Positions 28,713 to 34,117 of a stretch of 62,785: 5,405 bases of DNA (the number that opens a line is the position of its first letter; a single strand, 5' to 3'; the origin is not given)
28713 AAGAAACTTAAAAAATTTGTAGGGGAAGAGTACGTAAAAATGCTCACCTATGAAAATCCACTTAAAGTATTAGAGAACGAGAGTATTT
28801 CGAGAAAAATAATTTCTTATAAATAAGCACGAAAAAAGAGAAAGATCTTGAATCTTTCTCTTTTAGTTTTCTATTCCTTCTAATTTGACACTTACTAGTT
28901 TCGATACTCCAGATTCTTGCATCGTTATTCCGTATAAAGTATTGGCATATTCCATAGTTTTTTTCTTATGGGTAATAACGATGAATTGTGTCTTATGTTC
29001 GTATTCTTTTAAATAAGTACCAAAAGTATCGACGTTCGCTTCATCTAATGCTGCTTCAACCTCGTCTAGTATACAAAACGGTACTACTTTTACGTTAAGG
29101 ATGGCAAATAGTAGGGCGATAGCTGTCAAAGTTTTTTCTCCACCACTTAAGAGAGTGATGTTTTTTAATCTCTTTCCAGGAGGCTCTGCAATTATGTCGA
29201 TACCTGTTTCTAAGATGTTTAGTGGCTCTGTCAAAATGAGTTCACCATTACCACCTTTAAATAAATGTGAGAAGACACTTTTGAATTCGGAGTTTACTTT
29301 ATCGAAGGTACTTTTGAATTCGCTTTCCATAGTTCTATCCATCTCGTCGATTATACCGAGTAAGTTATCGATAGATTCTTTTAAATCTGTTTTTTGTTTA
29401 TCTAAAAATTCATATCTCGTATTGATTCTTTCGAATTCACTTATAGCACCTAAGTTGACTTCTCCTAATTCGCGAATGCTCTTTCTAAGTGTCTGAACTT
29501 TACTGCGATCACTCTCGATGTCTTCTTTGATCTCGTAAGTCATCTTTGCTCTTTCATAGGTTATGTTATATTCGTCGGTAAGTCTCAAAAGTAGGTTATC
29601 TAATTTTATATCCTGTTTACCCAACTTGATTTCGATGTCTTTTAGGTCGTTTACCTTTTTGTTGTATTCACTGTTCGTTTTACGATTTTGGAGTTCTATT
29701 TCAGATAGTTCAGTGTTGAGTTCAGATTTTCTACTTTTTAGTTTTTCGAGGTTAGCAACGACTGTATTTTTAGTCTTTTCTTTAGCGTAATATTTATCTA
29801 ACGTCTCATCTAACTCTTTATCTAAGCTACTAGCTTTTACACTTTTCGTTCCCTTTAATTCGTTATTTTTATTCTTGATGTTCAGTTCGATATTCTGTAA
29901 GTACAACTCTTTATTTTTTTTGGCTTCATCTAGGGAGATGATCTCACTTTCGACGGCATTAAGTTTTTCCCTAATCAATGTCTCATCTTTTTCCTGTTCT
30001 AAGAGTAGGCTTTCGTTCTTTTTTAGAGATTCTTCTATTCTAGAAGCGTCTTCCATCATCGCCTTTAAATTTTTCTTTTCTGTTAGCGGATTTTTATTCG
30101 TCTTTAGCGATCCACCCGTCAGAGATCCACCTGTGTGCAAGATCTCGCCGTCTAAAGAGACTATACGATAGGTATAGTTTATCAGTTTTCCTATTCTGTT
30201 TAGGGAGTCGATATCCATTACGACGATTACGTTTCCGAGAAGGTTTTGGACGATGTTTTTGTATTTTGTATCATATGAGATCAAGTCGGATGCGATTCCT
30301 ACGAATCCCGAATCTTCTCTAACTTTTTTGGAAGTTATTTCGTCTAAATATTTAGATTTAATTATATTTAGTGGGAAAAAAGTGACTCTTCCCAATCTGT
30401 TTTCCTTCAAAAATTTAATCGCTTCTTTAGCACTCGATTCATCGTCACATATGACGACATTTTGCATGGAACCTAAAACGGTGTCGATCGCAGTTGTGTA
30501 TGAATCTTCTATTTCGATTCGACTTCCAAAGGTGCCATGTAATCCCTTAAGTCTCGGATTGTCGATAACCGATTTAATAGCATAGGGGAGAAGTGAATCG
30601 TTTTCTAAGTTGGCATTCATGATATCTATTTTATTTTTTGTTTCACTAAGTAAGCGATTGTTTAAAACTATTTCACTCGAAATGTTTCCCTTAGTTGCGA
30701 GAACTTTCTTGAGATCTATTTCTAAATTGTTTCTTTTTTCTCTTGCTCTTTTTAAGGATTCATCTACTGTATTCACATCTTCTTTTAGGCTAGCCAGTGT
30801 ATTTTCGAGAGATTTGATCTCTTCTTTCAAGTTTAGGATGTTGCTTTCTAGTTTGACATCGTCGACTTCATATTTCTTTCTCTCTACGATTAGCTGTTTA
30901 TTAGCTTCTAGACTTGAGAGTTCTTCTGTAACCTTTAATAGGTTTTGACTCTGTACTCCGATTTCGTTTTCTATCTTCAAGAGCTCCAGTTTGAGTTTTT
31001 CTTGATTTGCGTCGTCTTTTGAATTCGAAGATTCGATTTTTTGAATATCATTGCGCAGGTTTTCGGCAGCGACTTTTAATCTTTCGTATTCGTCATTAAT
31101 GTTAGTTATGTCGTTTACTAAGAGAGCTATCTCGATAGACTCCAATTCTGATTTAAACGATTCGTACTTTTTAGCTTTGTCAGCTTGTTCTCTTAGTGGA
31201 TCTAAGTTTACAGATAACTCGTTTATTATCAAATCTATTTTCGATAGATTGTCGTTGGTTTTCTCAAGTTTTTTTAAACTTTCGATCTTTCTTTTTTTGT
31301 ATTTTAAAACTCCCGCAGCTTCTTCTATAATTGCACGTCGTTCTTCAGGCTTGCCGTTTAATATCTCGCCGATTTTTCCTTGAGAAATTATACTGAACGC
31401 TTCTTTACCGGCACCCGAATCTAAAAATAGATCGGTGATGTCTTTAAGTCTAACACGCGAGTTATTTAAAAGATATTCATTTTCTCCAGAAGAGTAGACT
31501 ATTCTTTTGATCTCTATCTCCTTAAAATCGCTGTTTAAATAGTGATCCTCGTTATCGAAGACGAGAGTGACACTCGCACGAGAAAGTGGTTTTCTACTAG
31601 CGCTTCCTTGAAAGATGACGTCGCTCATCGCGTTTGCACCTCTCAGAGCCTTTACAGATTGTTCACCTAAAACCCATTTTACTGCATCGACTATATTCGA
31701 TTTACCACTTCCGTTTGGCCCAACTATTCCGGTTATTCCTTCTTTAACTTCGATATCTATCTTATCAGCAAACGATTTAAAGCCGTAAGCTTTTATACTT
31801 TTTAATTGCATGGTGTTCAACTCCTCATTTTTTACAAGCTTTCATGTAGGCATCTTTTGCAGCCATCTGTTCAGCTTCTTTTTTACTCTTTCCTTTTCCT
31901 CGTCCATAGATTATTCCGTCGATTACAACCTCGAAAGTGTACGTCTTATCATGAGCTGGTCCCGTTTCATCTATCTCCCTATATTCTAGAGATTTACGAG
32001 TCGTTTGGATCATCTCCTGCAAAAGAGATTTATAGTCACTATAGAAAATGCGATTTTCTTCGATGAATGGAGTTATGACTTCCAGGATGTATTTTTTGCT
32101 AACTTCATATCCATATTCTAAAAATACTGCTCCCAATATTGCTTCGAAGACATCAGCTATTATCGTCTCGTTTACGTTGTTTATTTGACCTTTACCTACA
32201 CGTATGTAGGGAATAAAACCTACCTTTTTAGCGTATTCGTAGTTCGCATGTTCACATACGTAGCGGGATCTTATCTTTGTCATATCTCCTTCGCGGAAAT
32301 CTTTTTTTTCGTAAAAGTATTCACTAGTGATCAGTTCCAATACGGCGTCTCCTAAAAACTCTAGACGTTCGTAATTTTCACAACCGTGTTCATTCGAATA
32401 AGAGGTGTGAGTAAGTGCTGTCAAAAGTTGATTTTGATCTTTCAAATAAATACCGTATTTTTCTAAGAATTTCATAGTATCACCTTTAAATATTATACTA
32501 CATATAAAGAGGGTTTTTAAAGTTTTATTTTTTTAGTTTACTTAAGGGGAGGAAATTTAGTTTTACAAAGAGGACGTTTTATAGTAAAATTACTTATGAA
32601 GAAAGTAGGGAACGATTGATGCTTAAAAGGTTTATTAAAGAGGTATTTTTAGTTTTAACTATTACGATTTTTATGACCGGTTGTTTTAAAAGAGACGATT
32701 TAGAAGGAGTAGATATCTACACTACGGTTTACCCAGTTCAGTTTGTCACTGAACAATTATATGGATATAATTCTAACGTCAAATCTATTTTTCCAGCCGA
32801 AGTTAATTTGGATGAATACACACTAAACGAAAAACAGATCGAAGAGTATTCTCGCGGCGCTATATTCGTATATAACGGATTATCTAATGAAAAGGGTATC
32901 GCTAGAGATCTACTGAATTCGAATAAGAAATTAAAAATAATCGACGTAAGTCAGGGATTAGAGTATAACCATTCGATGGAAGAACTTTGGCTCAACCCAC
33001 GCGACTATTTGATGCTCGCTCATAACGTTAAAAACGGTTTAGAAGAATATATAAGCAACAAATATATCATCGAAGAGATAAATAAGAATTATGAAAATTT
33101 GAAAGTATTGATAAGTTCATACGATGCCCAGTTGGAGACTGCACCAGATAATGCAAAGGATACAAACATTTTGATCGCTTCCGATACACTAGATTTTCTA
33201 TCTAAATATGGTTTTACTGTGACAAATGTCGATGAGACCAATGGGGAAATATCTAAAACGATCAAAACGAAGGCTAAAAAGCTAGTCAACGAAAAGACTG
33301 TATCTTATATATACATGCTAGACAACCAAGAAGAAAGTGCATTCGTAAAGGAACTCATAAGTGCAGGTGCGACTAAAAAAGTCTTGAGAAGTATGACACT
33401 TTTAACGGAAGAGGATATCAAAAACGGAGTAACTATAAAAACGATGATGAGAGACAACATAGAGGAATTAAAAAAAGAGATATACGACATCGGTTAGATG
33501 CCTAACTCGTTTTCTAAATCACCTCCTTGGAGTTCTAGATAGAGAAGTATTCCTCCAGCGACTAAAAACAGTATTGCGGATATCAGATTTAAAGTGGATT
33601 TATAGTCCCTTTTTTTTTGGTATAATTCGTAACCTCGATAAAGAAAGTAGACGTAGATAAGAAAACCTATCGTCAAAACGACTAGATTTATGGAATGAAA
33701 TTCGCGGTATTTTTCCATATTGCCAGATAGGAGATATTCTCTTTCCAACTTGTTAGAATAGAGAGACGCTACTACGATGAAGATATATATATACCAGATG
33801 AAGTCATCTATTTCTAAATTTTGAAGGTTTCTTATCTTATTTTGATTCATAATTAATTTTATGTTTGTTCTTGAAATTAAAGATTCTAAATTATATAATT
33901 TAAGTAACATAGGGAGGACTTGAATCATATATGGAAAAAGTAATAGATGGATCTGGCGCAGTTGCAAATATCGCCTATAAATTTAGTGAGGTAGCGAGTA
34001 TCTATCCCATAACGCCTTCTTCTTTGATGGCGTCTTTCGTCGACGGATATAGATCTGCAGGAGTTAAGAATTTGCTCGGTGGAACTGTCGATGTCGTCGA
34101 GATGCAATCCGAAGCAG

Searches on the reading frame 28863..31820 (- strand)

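Call 14: search_protein_families(library=pfam, proteins=[window:28863-31820:-], max_evalue=0.001)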
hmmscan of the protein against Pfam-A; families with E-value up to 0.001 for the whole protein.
window:28863-31820:- (985 aa): 6 families
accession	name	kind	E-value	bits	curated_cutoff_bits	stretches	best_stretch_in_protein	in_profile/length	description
PF02463.25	SMC_N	-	1.8e-62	211.1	40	1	6-974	2-220/220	RecF/RecN/SMC N terminal domain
PF06470.18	SMC_hinge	-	6.2e-28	98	22.5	1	425-539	2-111/116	SMC proteins Flexible Hinge Domain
PF13476.12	AAA_23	-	2.2e-13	51.7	27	1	12-203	5-197/201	AAA domain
PF13304.12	AAA_21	-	2.4e-07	31.6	27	1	29-101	1-62/304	AAA domain, putative AbiEii toxin, Type IV TA system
PF13555.12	AAA_29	-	1e-06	28.8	27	1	8-52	3-47/61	P-loop containing region of AAA domain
PF13175.12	AAA_15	-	2e-05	24.8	32.1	1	4-394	1-292/374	AAA ATPase domain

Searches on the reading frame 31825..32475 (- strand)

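Call 14: search_protein_families(library=pfam, proteins=[window:31825-32475:-], max_evalue=0.001)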
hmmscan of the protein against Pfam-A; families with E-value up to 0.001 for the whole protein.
window:31825-32475:- (216 aa): 4 families
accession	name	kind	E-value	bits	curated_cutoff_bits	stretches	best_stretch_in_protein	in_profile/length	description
PF14622.11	Ribonucleas_3_3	-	2e-31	109.2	35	1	14-135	2-125/128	Ribonuclease-III-like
PF00636.31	Ribonuclease_3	-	3.5e-23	82.8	27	1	36-122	1-102/102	Ribonuclease III domain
PF00035.32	dsrm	-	3.9e-20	72.6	23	1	148-210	1-63/66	Double-stranded RNA binding motif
PF24995.1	DSRM_2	-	0.00047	21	27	0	164-209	25-73/79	dsRNA binding domain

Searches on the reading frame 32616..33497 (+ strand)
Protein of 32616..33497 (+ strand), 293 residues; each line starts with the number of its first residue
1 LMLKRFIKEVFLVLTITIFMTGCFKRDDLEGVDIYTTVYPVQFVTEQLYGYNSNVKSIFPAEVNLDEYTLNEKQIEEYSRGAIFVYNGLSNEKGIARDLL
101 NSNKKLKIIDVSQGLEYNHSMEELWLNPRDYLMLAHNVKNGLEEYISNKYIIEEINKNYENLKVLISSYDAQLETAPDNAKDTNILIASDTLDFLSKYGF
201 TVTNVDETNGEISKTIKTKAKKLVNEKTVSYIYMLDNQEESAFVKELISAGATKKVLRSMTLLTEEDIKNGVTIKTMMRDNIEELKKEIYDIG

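Call 14: search_protein_families(library=pfam, proteins=[window:32616-33497:+], max_evalue=0.001)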
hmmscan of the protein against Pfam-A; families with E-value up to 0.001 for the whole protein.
window:32616-33497:+ (293 aa): 1 family
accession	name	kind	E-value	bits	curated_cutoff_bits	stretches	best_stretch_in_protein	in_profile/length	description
PF01297.22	ZnuA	-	9.1e-28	97.9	29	1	34-287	1-262/263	Zinc-uptake complex component A periplasmic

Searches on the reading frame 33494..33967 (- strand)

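Call 14: search_protein_families(library=pfam, proteins=[window:33494-33967:-], max_evalue=0.001)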
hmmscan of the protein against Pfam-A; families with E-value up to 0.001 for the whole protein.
window:33494-33967:- (157 aa): 0 families

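Call 35: search_protein_families(library=pfam, proteins=[window:33494-33967:-], max_evalue=0.1)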
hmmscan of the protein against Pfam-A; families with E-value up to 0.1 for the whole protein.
window:33494-33967:- (157 aa): 2 families
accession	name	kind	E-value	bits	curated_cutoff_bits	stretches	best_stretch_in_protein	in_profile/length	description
PF04893.22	Yip1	-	0.014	15.7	28.6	1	59-141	23-113/173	Yip1 domain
PF20990.2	DUF2207_C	-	0.068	13.3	33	0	71-143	120-183/247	Predicted membrane protein (DUF2207) C-terminal domain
